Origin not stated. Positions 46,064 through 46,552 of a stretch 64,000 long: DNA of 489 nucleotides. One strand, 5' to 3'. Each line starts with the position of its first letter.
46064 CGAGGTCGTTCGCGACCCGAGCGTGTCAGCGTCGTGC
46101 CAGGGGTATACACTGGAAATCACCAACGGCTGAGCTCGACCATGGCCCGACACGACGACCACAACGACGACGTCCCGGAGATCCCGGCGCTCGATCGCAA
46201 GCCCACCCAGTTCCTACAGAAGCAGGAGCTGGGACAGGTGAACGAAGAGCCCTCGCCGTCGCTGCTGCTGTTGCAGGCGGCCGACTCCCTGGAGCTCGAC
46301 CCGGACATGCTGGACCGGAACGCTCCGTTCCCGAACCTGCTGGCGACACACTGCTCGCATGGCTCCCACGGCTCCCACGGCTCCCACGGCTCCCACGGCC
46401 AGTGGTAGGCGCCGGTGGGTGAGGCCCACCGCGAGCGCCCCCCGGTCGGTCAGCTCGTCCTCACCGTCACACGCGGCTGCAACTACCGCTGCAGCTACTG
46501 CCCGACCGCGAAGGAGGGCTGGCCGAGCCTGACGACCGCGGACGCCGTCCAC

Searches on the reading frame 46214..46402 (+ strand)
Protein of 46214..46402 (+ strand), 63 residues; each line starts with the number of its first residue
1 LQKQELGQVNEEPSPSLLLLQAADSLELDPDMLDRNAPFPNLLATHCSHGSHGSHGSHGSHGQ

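Call 29: search_protein_families(library=pfam, proteins=[window:46214-46402:+], max_evalue=0.01)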
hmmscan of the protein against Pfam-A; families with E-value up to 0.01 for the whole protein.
window:46214-46402:+ (63 aa): 0 families

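Call 30: search_protein_families(library=ncbifam, proteins=[window:46214-46402:+], max_evalue=0.01)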
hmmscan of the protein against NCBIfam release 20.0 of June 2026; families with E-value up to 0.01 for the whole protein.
window:46214-46402:+ (63 aa): 4 families
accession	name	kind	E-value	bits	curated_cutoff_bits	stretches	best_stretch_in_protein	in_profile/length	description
TIGR03979.1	His_Ser_Rich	equivalog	1.3e-07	31.8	121.65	1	30-61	38-72/190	His-Xaa-Ser repeat protein HxsA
NF038296.1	HisXaaSer_A2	equivalog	6e-07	30.4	48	1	40-61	71-92/96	His-Xaa-Ser repeat protein HxsA2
NF038313.3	HisXaaSer_A4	exception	1.6e-06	28.9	55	1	46-62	66-82/93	His-Xaa-Ser repeat protein HxsA4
NF038309.1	HisXaaSer_A3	equivalog_domain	0.0081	15.9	65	0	42-61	43-62/81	His-Xaa-Ser repeat protein HxsA3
